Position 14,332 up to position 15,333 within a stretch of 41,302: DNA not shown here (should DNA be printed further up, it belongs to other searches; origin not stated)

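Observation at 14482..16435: Orphan AT-rich two-gene module: REC-domain protein with an unknown output domain plus a soluble Cys-rich-sensor HK-like ATPase; candidate undescribed signalling/defence system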

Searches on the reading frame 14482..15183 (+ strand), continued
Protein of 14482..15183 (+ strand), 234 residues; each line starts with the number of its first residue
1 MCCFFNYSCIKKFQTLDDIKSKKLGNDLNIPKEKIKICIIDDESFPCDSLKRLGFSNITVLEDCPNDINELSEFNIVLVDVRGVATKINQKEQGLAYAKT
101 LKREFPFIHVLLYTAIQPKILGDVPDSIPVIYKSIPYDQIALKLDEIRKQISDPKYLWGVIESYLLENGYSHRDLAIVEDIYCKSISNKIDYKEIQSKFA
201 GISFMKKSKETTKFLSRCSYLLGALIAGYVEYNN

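Call 52: fold_search(model_id=the predicted structure, library=pdb)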
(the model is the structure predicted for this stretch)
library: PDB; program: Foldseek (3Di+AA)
matches with E <= 10: 1228; with E <= 0.001: 27
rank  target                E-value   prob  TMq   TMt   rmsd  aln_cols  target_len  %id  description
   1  7pva_B                2.8e-05  1.00  0.32  0.16  16.3       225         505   17  1.9 Angstrom crystal structure of dimeric PorX, co-crystallized in the presence of zinc (released 2022-12-14)
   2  7pvk_A                3.1e-05  1.00  0.32  0.16  16.5       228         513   19  X-ray structure of dimeric PorX (T272A mutant), in complex with pGpG. (released 2022-12-14)
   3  7pva_D                4.1e-05  1.00  0.34  0.17  16.9       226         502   18  1.9 Angstrom crystal structure of dimeric PorX, co-crystallized in the presence of zinc (released 2022-12-14)
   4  7pv7_A                8.7e-05  1.00  0.36  0.18  16.1       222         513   16  Crystal structure of dimeric Porphyromonas gingivalis PorX, a type 9 secretion system response regulator. (released 2022-12-14)
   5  8thp_B                1.6e-04  1.00  0.36  0.18  14.7       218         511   19  PorX phosphatase null mutant (T271V) (released 2024-04-17)
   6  3cu5_A                1.7e-04  1.00  0.38  0.65   3.6       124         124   22  Crystal structure of a two component transcriptional regulator AraC from Clostridium phytofermentans ISDg (released 2008-05-06)
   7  4l4u                  2.0e-04  1.00  0.37  0.24   5.8       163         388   21  Crystal structure of construct containing A. aeolicus NtrC1 receiver, central and DNA binding domains (released 2013-08-28)
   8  3crn_B                2.3e-04  1.00  0.35  0.60   4.1       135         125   18  Crystal structure of response regulator receiver domain protein (CheY-like) from Methanospirillum hungatei JF-1 (released 2008-04-22)
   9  8tff_A                2.7e-04  1.00  0.36  0.18  16.9       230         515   19  PorX with BeF3 phosphate analog (released 2024-04-17)
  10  8thp_A                2.9e-04  1.00  0.35  0.18  16.0       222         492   18  PorX phosphatase null mutant (T271V) (released 2024-04-17)
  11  3crn_A                3.0e-04  1.00  0.34  0.58   4.2       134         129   19  Crystal structure of response regulator receiver domain protein (CheY-like) from Methanospirillum hungatei JF-1 (released 2008-04-22)
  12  8tef_A                3.6e-04  1.00  0.36  0.18  16.2       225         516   17  PorX primitive monoclinic crystal form (released 2024-04-17)
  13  1srr_A                3.8e-04  1.00  0.35  0.63   4.5       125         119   20  CRYSTAL STRUCTURE OF A PHOSPHATASE RESISTANT MUTANT OF SPORULATION RESPONSE REGULATOR SPO0F FROM BACILLUS SUBTILIS (released 1997-04-21)
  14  8ted_B                3.8e-04  1.00  0.32  0.16  17.2       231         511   19  PorX primitive orthorhombic crystal form (released 2024-04-17)
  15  3nns_A                4.0e-04  1.00  0.37  0.70   3.5       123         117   16  BeF3 Activated DrrB Receiver Domain (released 2010-08-11)
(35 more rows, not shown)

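Call 61: search_protein_families(library=padloc, proteins=[L011:10001-10696:+, L011:10696-11712:+, L014:10001-10711:+, L014:10711-11718:+, P0072], max_evalue=0.001)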
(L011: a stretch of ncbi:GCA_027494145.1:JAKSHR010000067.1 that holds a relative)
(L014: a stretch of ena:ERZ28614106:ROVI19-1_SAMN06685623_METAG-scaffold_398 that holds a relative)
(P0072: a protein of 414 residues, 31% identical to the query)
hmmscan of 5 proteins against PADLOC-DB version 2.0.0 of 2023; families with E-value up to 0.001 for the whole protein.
L011:10001-10696:+ (232 aa): 3 families
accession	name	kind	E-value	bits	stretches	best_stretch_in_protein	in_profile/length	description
PDLC04646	PDC-M43A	-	2.8e-16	57.9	1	25-153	65-198/203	-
PDLC04644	PDC-M43A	-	2e-09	35.3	1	27-152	32-162/170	-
PDLC04645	PDC-M43A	-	8.7e-08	29.9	1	30-139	123-234/250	-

L011:10696-11712:+ (339 aa): 1 family
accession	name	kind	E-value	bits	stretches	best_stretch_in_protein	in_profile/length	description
PDLC04648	PDC-M43B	-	2.8e-07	27.9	1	180-317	182-320/361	-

L014:10001-10711:+ (237 aa): 3 families
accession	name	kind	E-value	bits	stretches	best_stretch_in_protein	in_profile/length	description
PDLC04646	PDC-M43A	-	5.7e-14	50.4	1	26-127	65-166/203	-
PDLC04644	PDC-M43A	-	1.2e-07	29.5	1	38-155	42-160/170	-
PDLC04645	PDC-M43A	-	2e-05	22.2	1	39-125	128-214/250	-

L014:10711-11718:+ (336 aa): 3 families
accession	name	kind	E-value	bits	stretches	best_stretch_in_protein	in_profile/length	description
PDLC04647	PDC-M43B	-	4.7e-10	37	1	207-309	206-308/347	-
PDLC04650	PDC-M43B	-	3.4e-07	27.8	1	209-316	207-316/344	-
PDLC04648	PDC-M43B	-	3.4e-06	24.3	1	191-313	194-317/361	-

P0072 (414 aa): 3 families
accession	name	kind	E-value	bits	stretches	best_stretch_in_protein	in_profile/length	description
PDLC04646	PDC-M43A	-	4.5e-13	47.5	1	15-136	61-186/203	-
PDLC04645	PDC-M43A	-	9.3e-06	23.3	1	30-130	127-230/250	-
PDLC04644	PDC-M43A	-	0.00014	19.6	1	31-135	42-150/170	-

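Call 62: fold_search(model_id=the predicted structure, library=viral)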
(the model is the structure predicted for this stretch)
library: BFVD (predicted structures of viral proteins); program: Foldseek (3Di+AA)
matches with E <= 10: 422; with E <= 0.001: 4
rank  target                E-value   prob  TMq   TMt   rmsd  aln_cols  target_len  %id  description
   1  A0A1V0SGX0            3.0e-04  1.00  0.38  0.08  11.0       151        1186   18  Putative sensor histidine kinase [Hokovirus HKV1]
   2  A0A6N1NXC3            5.0e-04  1.00  0.35  0.45  13.3       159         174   22  Histidine protein kinase SLN1 [Tupanvirus deep ocean]
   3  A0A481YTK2            5.2e-04  1.00  0.33  0.12   5.9       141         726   17  Histidine kinase [Marseillevirus LCMAC102]
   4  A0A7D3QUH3            6.6e-04  1.00  0.36  0.40   4.9       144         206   12  Signal transduction response regulator protein receiver domain protein [Fadolivirus FV1/VV64]
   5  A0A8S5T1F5            1.4e-03  0.99  0.33  0.38  13.5       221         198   15  Response regulator [Myoviridae sp. ctWb16]
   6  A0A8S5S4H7            3.2e-03  1.00  0.30  0.29   5.8       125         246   11  Response regulator [Siphoviridae sp. ctiV651]
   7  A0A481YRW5            3.6e-03  1.00  0.36  0.16   7.1       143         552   14  Signal transduction histidine kinase [Marseillevirus LCMAC101]
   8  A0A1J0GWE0            9.0e-03  1.00  0.38  0.66   3.3       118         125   17  (no name in the UniProt tables at hand)
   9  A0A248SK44            2.1e-02  0.92  0.25  0.39   8.9       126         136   11  (no name in the UniProt tables at hand)
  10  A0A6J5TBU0            4.2e-02  0.75  0.33  0.34  19.9       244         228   10  CitB Response regulator containing a CheY-like receiver domain and an HTH DNA-binding domain [uncultured Caudovirales phage]
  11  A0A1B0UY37            7.0e-02  0.75  0.22  0.30   8.9       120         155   12  (no name in the UniProt tables at hand)
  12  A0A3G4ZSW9            8.2e-02  0.20  0.22  0.10  20.0       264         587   14  Uncharacterized protein [Edafosvirus sp.]
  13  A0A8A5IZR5            8.7e-02  0.25  0.26  0.16  24.1       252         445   13  (no name in the UniProt tables at hand)
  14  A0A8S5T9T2            9.2e-02  0.16  0.14  0.09  11.3       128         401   14  DnaB-like replicative helicase [Siphoviridae sp. ctUM413]
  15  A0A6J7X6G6            1.0e-01  0.93  0.27  0.17   4.1        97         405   14  Glycosyl transferases group 1 [uncultured Caudovirales phage]
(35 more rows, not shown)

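Call 63: search_dna_similar(query=window:14482-15183:+, collection=plasmids, mode=protein, max_evalue=0.001, max_rows=25)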
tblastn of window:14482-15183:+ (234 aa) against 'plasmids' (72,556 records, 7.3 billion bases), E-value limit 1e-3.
No match.

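Call 64: search_dna_similar(query=window:14482-15183:+, collection=phages, mode=protein, max_evalue=0.001, max_rows=25)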
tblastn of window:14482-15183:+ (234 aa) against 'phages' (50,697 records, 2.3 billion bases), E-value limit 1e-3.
Records with a match: 1; places in all: 1; records where one place covers at least 80% of the query: 0.
Best place of each record, by identity: <60% 1.
By first word of the organism name: Bacteriophage 1.
By host as written in the record: - 1.
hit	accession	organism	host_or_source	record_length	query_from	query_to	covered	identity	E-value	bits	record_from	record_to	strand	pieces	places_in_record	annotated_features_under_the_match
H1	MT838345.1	Bacteriophage sp.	human fecal samples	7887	41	189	64%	33.6%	7e-13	73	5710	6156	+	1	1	record has no annotation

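Call 65: get_annotated_region(hit=H1, flank=8000)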
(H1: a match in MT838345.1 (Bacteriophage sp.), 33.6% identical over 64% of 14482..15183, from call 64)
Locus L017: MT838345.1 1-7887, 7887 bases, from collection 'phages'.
description: UNVERIFIED: Bacteriophage sp. clone scaffold_7386 genomic sequence.
organism: Bacteriophage sp. (NCBI taxid 38018)
taxonomy: Viruses
host: -; source: human fecal samples; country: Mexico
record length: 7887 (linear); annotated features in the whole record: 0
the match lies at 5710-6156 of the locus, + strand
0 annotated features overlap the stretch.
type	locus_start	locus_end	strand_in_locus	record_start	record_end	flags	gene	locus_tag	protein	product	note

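Call 67: list_cluster_members(proteins=[P0041, P0047, P0052, P0056, P0061, P0066, P0075, P0089, P0110, P0144])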
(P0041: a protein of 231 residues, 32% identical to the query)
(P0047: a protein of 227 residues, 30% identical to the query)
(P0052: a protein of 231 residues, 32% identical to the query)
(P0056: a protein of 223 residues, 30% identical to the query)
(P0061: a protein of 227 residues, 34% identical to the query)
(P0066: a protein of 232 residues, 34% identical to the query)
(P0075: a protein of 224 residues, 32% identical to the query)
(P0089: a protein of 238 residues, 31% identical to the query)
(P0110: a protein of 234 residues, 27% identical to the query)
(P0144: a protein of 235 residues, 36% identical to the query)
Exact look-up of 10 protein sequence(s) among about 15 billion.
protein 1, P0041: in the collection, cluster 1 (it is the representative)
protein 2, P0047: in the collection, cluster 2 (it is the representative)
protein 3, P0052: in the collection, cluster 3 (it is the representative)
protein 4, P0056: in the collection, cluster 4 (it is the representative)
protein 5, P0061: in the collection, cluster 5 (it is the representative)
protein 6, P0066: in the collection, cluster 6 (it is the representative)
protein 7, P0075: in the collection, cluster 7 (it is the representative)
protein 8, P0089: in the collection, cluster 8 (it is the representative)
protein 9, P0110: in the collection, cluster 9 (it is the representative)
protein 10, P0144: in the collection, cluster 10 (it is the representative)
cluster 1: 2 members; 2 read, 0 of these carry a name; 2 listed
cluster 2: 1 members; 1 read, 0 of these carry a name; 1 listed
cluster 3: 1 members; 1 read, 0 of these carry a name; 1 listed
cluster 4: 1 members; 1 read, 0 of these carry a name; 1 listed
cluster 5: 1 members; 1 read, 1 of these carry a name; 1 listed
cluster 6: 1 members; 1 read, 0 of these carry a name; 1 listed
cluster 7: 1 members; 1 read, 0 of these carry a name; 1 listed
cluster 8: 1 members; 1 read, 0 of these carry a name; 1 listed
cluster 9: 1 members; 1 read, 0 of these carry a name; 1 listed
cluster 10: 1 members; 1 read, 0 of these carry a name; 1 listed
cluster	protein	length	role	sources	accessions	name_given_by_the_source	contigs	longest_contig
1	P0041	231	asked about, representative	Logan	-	-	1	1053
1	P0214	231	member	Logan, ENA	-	-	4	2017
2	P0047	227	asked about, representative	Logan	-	-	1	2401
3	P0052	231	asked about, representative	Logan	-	-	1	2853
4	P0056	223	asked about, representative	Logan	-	-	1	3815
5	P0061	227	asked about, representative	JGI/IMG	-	hypothetical protein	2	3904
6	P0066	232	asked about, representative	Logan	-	-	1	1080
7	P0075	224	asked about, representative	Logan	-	-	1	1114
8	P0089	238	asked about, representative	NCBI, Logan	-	-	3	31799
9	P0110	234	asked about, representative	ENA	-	-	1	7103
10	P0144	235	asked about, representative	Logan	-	-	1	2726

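Call 68: find_encoding_contigs(protein=P0089, flank=10000, max_places=2)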
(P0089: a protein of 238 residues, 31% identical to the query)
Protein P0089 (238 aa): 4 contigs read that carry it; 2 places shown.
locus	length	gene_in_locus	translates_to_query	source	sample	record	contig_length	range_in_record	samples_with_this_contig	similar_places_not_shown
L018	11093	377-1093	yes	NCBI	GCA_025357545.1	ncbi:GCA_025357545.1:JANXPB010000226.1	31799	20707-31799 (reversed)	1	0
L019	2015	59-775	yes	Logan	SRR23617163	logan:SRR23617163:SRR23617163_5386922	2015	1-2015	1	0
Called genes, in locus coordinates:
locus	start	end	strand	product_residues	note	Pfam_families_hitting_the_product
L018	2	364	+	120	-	?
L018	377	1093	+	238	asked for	PF00072:Response_reg (faint)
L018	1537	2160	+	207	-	PF02518:HATPase_c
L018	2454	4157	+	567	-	PF13522:GATase_6, PF13537:GATase_7, PF12481:DUF3700 (weak), PF00733:Asn_synthase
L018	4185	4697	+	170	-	-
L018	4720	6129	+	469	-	-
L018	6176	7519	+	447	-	PF10009:DUF2252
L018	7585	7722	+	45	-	-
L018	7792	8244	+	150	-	-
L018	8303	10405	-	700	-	PF07715:Plug, PF00593:TonB_dep_Rec_b-barrel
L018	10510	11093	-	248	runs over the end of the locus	PF00290:Trp_syntA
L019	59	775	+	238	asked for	PF00072:Response_reg (faint)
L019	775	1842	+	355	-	PF02518:HATPase_c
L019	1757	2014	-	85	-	?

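Call 69: find_encoding_contigs(protein=P0044, flank=10000, max_places=3)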
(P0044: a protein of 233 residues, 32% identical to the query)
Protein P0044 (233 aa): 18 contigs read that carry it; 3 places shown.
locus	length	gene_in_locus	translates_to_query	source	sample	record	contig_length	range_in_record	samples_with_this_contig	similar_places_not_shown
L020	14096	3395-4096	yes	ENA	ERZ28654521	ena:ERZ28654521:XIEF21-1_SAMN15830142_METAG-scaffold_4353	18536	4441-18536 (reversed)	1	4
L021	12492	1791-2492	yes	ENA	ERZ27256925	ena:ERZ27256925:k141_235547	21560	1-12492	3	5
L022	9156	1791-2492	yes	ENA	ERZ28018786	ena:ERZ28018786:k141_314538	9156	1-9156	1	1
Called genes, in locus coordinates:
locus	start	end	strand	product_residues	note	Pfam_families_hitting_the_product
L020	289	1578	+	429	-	PF01609:DDE_Tnp_1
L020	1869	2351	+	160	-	-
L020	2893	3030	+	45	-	-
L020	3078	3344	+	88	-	-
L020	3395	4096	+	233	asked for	-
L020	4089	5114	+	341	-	PF02518:HATPase_c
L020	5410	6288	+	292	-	PF01370:Epimerase, PF16363:GDP_Man_Dehyd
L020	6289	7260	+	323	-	PF01370:Epimerase, PF04321:RmlD_sub_bind (weak), PF16363:GDP_Man_Dehyd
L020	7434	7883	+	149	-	PF08660:Alg14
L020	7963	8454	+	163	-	PF04101:Glyco_tran_28_C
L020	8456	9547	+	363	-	PF13477:Glyco_trans_4_2 (faint), PF13439:Glyco_transf_4, PF00534:Glycos_transf_1, PF13692:Glyco_trans_1_4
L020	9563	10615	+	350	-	PF01757:Acyl_transf_3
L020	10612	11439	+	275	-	PF00535:Glycos_transf_2, PF10111:Glyco_tranf_2_2 (weak), PF13641:Glyco_tranf_2_3 (weak)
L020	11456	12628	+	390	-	PF04932:Wzy_C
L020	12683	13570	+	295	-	PF04991:LicD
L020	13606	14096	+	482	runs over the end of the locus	PF01943:Polysacc_synt, PF01554:MatE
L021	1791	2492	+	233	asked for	-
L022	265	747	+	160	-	-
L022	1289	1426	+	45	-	-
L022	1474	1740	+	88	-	-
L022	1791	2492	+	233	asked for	-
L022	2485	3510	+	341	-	PF02518:HATPase_c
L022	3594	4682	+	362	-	PF01370:Epimerase, PF04321:RmlD_sub_bind, PF16363:GDP_Man_Dehyd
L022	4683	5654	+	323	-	PF01370:Epimerase, PF04321:RmlD_sub_bind (weak), PF16363:GDP_Man_Dehyd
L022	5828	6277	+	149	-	PF08660:Alg14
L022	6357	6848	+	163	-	PF04101:Glyco_tran_28_C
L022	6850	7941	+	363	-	PF13477:Glyco_trans_4_2 (faint), PF13439:Glyco_transf_4, PF00534:Glycos_transf_1, PF13692:Glyco_trans_1_4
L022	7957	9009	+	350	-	PF01757:Acyl_transf_3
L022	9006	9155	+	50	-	?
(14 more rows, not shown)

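Call 118: find_encoding_contigs(protein=P0048, flank=8000, max_places=2)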
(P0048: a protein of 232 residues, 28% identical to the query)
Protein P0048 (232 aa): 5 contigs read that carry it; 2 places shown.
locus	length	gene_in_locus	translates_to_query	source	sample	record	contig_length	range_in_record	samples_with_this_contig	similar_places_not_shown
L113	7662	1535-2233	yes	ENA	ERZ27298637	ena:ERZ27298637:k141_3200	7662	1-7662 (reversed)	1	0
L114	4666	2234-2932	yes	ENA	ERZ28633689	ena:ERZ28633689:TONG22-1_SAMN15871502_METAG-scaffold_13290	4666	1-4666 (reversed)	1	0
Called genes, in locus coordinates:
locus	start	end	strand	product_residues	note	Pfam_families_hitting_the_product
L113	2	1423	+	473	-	?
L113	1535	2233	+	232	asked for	-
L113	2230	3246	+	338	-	PF02518:HATPase_c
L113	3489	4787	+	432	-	PF13173:AAA_14, PF13635:DUF4143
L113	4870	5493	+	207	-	PF12844:HTH_19, PF13443:HTH_26 (weak), PF13560:HTH_31, PF01381:HTH_3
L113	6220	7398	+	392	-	PF00239:Resolvase, PF07508:Recombinase, PF13408:Zn_ribbon_recom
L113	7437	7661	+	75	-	?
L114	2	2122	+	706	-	?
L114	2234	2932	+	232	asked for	-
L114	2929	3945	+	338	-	PF02518:HATPase_c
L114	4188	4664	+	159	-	?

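Call 119: find_encoding_contigs(protein=P0050, flank=8000, max_places=2)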
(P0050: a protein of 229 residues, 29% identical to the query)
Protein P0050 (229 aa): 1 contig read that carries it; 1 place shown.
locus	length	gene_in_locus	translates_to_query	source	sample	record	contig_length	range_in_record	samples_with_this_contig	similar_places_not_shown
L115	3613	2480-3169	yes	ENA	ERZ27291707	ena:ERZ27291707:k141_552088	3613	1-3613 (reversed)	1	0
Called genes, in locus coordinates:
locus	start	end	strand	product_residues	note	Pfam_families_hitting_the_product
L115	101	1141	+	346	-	PF00078:RVT_1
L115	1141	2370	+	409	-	PF24390:PRTase-CE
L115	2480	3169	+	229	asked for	-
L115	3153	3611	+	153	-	?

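Call 120: find_encoding_contigs(protein=P0053, flank=8000, max_places=2)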
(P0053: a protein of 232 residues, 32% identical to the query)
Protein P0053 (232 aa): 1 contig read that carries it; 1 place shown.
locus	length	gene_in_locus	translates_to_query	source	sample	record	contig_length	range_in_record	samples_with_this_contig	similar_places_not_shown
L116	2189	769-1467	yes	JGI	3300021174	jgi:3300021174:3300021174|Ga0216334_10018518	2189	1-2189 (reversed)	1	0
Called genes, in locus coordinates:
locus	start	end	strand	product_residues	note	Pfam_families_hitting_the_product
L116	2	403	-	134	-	?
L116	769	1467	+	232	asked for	-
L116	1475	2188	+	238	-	?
